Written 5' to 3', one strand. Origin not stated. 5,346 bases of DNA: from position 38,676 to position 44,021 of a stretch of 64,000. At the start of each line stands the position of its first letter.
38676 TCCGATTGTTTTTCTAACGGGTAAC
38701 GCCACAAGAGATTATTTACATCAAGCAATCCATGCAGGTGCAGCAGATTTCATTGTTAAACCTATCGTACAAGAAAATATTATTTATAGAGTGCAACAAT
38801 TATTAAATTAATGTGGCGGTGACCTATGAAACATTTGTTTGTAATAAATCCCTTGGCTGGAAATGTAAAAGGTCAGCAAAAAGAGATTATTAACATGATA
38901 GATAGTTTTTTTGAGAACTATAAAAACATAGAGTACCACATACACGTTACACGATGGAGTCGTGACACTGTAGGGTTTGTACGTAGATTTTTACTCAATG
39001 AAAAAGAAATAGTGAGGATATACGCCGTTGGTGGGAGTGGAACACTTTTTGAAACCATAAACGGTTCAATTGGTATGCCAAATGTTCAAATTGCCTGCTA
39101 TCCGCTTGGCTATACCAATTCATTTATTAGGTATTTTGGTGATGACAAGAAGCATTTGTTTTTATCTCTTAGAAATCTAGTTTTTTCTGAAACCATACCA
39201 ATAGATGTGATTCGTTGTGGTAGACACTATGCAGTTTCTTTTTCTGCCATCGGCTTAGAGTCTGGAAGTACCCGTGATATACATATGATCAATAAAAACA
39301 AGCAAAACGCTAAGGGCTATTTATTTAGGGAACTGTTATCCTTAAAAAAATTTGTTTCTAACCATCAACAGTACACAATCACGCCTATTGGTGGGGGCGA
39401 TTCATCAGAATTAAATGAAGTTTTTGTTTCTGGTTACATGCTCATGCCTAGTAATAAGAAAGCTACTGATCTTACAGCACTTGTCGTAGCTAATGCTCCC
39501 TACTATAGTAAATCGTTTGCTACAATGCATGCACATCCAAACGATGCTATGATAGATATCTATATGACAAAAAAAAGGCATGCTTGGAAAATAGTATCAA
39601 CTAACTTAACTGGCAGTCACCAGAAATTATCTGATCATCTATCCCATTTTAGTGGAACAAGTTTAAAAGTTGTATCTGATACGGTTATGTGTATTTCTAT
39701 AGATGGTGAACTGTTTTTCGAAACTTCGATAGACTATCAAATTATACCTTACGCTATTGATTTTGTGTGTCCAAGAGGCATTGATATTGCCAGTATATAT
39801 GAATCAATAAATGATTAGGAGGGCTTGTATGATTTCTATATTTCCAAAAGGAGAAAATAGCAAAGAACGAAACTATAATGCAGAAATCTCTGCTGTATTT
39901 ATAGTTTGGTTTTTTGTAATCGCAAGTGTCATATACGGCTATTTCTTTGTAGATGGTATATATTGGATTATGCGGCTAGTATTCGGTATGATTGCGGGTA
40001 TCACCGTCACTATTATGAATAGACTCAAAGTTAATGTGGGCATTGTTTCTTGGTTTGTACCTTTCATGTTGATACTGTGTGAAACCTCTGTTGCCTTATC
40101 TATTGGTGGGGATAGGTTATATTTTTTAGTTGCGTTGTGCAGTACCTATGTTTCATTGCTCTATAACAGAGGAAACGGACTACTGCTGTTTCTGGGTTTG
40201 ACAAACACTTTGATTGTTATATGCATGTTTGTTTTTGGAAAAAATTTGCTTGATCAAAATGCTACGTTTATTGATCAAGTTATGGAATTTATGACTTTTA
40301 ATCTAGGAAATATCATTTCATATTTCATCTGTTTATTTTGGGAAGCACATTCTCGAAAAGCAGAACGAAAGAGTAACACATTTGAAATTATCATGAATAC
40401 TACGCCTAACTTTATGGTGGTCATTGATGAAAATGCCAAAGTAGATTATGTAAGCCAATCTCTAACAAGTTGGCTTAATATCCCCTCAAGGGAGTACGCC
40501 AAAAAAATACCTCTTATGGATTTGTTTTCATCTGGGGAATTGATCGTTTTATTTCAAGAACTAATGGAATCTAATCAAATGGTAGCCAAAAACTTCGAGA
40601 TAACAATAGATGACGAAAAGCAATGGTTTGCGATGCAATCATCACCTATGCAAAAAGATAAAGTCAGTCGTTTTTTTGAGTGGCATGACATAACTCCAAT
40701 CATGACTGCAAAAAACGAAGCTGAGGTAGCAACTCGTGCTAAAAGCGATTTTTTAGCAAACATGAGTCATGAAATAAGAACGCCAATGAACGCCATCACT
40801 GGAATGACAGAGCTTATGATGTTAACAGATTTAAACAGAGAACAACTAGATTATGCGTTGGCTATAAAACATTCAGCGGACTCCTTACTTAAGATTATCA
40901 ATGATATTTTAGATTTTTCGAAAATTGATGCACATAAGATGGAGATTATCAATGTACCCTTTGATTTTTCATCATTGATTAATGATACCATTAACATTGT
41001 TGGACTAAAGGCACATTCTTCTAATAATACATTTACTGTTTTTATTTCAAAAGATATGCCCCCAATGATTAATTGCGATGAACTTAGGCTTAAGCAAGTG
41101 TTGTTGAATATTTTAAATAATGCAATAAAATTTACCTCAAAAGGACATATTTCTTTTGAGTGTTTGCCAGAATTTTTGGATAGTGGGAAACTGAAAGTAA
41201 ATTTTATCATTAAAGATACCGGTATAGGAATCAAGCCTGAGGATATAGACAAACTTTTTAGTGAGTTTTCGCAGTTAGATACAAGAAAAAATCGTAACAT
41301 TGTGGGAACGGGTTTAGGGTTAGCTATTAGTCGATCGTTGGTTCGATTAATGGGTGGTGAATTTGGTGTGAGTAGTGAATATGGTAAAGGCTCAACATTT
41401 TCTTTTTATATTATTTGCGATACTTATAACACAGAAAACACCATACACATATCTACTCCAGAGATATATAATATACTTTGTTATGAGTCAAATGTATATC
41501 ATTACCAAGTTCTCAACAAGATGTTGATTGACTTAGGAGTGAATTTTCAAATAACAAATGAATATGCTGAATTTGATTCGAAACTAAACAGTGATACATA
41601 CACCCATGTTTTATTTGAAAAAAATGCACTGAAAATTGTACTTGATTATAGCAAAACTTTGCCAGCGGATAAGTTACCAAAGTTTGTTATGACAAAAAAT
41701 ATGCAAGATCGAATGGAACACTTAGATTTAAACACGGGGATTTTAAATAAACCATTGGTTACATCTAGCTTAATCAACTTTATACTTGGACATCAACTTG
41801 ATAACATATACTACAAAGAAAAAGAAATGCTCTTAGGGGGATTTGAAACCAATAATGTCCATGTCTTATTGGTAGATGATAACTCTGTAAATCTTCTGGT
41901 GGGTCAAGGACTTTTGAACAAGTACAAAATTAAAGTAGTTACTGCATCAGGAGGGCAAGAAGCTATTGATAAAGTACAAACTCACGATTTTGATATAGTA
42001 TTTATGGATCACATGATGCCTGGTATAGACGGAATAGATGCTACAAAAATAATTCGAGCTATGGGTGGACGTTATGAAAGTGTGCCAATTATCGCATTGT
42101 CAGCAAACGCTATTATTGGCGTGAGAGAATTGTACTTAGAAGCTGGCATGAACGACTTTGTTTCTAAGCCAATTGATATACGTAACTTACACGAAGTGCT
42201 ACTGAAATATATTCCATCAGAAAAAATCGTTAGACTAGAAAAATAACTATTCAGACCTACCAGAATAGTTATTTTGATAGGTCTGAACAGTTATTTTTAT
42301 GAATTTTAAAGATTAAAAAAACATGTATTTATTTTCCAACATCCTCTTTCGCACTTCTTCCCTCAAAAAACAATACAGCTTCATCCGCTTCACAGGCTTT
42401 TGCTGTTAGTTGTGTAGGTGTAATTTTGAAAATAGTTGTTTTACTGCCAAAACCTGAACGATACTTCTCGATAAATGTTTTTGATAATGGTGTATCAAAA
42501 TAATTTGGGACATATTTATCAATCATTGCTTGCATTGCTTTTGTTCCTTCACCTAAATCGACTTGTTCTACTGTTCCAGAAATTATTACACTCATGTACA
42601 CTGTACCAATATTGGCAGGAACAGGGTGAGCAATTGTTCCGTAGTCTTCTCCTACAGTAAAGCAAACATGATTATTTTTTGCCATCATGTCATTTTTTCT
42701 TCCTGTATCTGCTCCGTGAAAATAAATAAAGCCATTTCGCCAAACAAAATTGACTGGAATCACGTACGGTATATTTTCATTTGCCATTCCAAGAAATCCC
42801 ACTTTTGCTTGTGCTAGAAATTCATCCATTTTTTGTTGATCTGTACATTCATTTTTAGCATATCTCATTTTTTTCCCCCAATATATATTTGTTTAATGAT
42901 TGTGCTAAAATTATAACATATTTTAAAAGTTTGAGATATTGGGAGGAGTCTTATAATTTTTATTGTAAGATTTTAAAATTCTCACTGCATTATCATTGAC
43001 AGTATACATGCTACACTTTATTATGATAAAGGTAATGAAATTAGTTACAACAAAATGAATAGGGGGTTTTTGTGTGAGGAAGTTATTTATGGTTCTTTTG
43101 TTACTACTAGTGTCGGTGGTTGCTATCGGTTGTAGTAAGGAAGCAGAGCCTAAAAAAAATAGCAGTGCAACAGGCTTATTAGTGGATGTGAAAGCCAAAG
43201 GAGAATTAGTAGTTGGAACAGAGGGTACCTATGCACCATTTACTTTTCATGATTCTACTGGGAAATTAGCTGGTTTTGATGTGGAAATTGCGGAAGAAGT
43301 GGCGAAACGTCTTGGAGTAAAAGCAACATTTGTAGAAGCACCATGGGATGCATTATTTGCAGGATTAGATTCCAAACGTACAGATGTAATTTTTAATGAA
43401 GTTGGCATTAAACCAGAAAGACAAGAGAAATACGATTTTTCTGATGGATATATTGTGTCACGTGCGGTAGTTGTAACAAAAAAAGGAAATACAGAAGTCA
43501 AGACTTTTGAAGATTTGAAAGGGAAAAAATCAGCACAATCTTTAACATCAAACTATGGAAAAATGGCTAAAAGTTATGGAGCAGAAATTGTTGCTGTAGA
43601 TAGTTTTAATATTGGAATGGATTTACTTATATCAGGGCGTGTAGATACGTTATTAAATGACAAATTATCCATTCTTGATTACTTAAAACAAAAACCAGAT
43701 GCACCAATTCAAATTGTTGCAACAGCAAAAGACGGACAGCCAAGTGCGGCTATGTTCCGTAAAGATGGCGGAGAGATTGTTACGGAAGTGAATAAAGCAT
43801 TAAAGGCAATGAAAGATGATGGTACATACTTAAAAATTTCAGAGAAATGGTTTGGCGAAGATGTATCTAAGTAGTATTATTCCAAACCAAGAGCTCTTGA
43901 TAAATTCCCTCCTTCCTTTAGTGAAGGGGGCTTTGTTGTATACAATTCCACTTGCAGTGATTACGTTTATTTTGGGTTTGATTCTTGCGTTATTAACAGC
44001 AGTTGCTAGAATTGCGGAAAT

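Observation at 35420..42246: Four-gene multistep phosphorelay island with a lipid-kinase-like gene and no DNA-binding output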

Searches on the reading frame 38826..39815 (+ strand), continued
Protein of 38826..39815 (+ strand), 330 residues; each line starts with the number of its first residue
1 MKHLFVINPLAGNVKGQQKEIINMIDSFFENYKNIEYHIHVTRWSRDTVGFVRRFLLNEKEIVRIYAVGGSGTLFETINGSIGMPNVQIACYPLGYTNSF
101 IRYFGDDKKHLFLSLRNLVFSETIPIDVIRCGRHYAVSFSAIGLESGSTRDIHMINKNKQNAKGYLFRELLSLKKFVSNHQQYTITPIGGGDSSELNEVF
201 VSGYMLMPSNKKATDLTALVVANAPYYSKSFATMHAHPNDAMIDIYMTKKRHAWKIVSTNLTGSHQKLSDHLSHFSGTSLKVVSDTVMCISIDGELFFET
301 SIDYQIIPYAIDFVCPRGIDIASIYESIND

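Call 75: search_protein_families(library=pfam, proteins=[L091:3450-4550:+, L095:3466-4515:+, L096:376-1533:+, L106:3508-4599:+, L118:3550-4635:+, L111:5850-6911:+, L113:3790-5046:+, L101:1620-2768:+, L092:3369-4601:+, L103:3-1664:+], max_evalue=0.001)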
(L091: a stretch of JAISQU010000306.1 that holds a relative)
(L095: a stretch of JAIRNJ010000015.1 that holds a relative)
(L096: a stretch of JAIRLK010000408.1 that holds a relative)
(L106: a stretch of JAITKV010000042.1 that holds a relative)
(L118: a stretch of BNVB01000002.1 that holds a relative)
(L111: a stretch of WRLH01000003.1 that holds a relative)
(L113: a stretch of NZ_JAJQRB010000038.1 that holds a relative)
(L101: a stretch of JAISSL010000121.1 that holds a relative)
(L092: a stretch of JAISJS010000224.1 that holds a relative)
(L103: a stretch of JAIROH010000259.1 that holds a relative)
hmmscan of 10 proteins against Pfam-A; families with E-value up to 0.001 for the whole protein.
L091:3450-4550:+ (367 aa): 3 families
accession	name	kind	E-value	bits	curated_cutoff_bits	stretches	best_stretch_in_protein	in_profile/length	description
PF13487.12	HD_5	-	3.6e-34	118.4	27.2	1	167-346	3-170/170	HD domain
PF00072.30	Response_reg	-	2.4e-28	98.9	30.2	1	29-139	1-110/111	Response regulator receiver domain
PF01966.28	HD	-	3.3e-17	63.3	22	1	180-314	3-115/116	HD domain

L095:3466-4515:+ (350 aa): 3 families
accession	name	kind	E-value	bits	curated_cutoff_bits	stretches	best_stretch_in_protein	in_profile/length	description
PF13487.12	HD_5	-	7.8e-30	104.3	27.2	1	147-326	3-170/170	HD domain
PF00072.30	Response_reg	-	2.8e-28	98.7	30.2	1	9-119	1-110/111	Response regulator receiver domain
PF01966.28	HD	-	1.6e-16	61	22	1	160-294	3-115/116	HD domain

L096:376-1533:+ (386 aa): 3 families
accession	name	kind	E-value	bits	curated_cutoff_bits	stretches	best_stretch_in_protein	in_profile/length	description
PF00072.30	Response_reg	-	2.6e-29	102.1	30.2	1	49-159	1-110/111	Response regulator receiver domain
PF13487.12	HD_5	-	1e-27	97.4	27.2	1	188-366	4-170/170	HD domain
PF01966.28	HD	-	9.5e-16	58.6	22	1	200-334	3-115/116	HD domain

L106:3508-4599:+ (364 aa): 3 families
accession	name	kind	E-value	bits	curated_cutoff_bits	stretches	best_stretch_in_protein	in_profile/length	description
PF13487.12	HD_5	-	1.5e-31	109.9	27.2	1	196-335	35-170/170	HD domain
PF00072.30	Response_reg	-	2.2e-26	92.6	30.2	1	18-128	1-110/111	Response regulator receiver domain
PF01966.28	HD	-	1.3e-16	61.4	22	1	191-303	15-115/116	HD domain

L118:3550-4635:+ (362 aa): 3 families
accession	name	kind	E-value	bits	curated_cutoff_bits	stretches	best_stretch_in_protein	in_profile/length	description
PF13487.12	HD_5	-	2.9e-29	102.4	27.2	1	157-335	4-170/170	HD domain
PF00072.30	Response_reg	-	6.3e-27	94.4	30.2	1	18-128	1-110/111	Response regulator receiver domain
PF01966.28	HD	-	1.8e-18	67.3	22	1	190-303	14-115/116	HD domain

L111:5850-6911:+ (354 aa): 4 families
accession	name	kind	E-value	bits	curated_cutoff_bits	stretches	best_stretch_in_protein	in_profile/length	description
PF13487.12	HD_5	-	3.7e-32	111.9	27.2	1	157-335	4-170/170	HD domain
PF00072.30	Response_reg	-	1.5e-22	80.3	30.2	1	16-129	1-111/111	Response regulator receiver domain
PF01966.28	HD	-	3.6e-13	50.3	22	1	191-303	15-115/116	HD domain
PF05928.16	Zea_mays_MuDR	-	0.00021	21.5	20.8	1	125-194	62-130/207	Zea mays MURB-like protein (MuDR)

L113:3790-5046:+ (419 aa): 3 families
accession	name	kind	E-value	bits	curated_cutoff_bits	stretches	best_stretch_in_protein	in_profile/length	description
PF13487.12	HD_5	-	1.1e-27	97.3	27.2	1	174-353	3-170/170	HD domain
PF00072.30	Response_reg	-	4.3e-22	78.8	30.2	1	22-133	1-111/111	Response regulator receiver domain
PF01966.28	HD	-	8.7e-11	42.6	22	1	226-321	32-115/116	HD domain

L101:1620-2768:+ (383 aa): 3 families
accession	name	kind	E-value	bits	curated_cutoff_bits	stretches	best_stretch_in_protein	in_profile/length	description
PF13487.12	HD_5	-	6.4e-28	98.1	27.2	1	223-351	44-168/170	HD domain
PF00072.30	Response_reg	-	1.4e-25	90.1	30.2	1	28-137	1-109/111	Response regulator receiver domain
PF01966.28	HD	-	8.4e-14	52.3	22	1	180-321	4-115/116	HD domain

L092:3369-4601:+ (411 aa): 3 families
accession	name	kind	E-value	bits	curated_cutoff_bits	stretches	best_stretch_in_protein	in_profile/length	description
PF13487.12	HD_5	-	2.6e-28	99.3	27.2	1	173-352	3-170/170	HD domain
PF00072.30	Response_reg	-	3e-26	92.2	30.2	1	35-145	1-110/111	Response regulator receiver domain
PF01966.28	HD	-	8.3e-17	62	22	1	185-320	2-115/116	HD domain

L103:3-1664:+ (554 aa): 3 families
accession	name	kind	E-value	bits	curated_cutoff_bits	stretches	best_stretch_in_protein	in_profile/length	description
PF13487.12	HD_5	-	8.1e-31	107.5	27.2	1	345-523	4-170/170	HD domain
PF00072.30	Response_reg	-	7.5e-26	90.9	30.2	1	206-316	1-110/111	Response regulator receiver domain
PF01966.28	HD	-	1.9e-16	60.8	22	1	379-491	15-115/116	HD domain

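Call 85: search_protein_families(library=padloc, proteins=[window:38826-39815:+], max_evalue=0.001)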
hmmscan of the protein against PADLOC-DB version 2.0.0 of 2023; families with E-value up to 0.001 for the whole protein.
window:38826-39815:+ (330 aa): 0 families

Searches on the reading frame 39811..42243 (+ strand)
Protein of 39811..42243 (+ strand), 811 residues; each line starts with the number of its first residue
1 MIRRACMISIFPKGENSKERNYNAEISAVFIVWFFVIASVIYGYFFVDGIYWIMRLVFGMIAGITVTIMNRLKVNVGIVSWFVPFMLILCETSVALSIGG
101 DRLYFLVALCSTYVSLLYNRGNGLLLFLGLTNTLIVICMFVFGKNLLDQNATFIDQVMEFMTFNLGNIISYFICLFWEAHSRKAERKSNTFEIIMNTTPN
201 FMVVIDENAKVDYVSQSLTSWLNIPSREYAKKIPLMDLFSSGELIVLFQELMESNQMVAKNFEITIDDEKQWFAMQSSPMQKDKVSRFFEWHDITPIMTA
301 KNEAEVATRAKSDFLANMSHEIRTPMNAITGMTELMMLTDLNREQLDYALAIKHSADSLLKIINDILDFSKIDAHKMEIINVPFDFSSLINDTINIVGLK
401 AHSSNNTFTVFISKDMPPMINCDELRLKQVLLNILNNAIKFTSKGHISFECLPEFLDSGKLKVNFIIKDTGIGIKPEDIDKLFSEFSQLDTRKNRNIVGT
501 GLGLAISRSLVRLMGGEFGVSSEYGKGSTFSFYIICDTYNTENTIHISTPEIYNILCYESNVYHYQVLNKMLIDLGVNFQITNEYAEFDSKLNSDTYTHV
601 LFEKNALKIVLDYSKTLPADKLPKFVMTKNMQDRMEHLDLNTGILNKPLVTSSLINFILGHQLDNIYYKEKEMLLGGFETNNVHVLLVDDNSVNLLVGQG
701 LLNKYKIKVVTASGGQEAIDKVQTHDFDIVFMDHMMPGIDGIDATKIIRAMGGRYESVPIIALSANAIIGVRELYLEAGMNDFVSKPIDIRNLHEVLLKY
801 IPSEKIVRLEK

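Call 3: search_protein_families(library=pfam, proteins=[window:39811-42243:+], max_evalue=0.1)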
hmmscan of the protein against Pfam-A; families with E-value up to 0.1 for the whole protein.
window:39811-42243:+ (811 aa): 5 families
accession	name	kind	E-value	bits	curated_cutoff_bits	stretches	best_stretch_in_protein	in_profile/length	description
PF02518.31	HATPase_c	-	7.9e-26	91.1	26.4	1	423-534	2-107/111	Histidine kinase-, DNA gyrase B-, and HSP90-like ATPase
PF00072.30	Response_reg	-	1.2e-25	90.3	30.2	1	685-796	1-109/111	Response regulator receiver domain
PF00512.31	HisKA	-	3.5e-20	72.2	26.9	1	310-374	1-65/66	His Kinase A (phospho-acceptor) domain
PF00989.32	PAS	-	0.00053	20.4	22.6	1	194-284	6-100/113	PAS fold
PF13426.13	PAS_9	-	0.0022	18.7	27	1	200-295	2-102/103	PAS domain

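Call 4: search_protein_families(library=ncbifam, proteins=[window:39811-42243:+], max_evalue=0.1)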
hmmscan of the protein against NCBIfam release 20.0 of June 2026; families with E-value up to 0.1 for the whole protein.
window:39811-42243:+ (811 aa): 147 families (the best 25 are shown)
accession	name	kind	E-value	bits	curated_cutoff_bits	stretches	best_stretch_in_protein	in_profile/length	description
NF008318.0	PRK11107.1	equivalog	2e-119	400.1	890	1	299-807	281-791/920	two-component sensor histidine kinase BarA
TIGR02956.1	TMAO_torS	equivalog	2.3e-103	347.1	676.5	2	299-601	452-750/967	TMAO reductase system sensor histidine kinase/response regulator TorS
NF008302.0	PRK11091.1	equivalog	2.6e-90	303.7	838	2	251-658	219-639/779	aerobic respiration two-component sensor histidine kinase ArcB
NF041947.1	LuxQ_Vibrio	equivalog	7.2e-87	292.1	1200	2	298-544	459-704/843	quorum-sensing autoinducer 2 sensor kinase/phosphatase LuxQ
NF045901.1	HisKinLetSLeg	equivalog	3.1e-86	290.2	1650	1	259-805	244-793/906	two-component system sensor histidine kinase LetS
NF011874.0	PRK15347.1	equivalog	1.1e-85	288.4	852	2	299-545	386-623/921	two component system sensor kinase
NF008099.0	PRK10841.1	equivalog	5.2e-74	249.5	920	1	302-802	461-941/949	two-component system sensor histidine kinase RcsC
NF038297.2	hybrid_HK_HrmK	equivalog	1.8e-70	238.3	725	2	297-538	221-459/607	hybrid histidine kinase/response regulator HrmK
NF046044.1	PnpS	equivalog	7.7e-60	202.9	400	1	180-533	46-388/390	two-component system histidine kinase PnpS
NF008543.0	PRK11466.1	equivalog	5.2e-56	190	982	2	300-656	433-792/914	TMAO reductase system sensor histidine kinase/response regulator TorS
NF007420.1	PRK09959.1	equivalog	7.4e-48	162.9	1995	2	234-540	627-940/1197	acid-sensing system histidine kinase EvgS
TIGR02966.1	phoR_proteo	equivalog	1.3e-45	155.9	334.2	1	186-533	3-332/333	phosphate regulon sensor histidine kinase PhoR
NF033092.0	HK_WalK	equivalog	2.1e-45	155.4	725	1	190-534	259-592/594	cell wall metabolism sensor histidine kinase WalK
NF041832.1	near_NosP_CTERM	subfamily_domain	1.1e-42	146.4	400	2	305-543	1-232/370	NahK/ErcS family hybrid sensor histidine kinase/response regulator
NF047874.1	MASE3_PAS_HK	subfamily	9.7e-42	143.6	560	1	50-544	127-633/655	MASE3 domain-containing sensor histidine kinase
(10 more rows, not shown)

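Call 85: search_protein_families(library=padloc, proteins=[window:39829-42243:+], max_evalue=0.001)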
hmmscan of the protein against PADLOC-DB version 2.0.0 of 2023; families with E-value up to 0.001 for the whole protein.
window:39829-42243:+ (805 aa): 0 families

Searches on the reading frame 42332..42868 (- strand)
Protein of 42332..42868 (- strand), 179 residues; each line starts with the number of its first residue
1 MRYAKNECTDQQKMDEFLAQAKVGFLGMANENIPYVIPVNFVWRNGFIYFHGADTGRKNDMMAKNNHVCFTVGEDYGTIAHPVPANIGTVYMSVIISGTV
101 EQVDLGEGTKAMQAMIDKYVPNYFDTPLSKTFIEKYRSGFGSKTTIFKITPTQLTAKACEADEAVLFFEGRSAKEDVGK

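Call 83: search_protein_families(library=pfam, proteins=[window:42332-42868:-], max_evalue=0.00001)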
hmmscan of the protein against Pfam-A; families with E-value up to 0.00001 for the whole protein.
window:42332-42868:- (179 aa): 2 families
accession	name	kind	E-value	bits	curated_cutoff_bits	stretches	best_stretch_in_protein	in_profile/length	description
PF12900.13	Pyridox_ox_2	-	2.9e-23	82.8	27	1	10-157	1-139/140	Pyridoxamine 5'-phosphate oxidase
PF01243.27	PNPOx_N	-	2.7e-08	34.6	28.1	1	12-153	3-115/120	Pyridoxamine 5'-phosphate oxidase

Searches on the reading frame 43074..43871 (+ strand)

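Call 83: search_protein_families(library=pfam, proteins=[window:43074-43871:+], max_evalue=0.00001)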
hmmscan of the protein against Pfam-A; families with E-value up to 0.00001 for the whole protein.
window:43074-43871:+ (266 aa): 1 family
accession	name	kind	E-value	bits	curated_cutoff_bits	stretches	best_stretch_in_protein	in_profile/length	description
PF00497.25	SBP_bac_3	-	8.5e-44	149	26.4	1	45-262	1-132/132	Bacterial extracellular solute-binding proteins, family 3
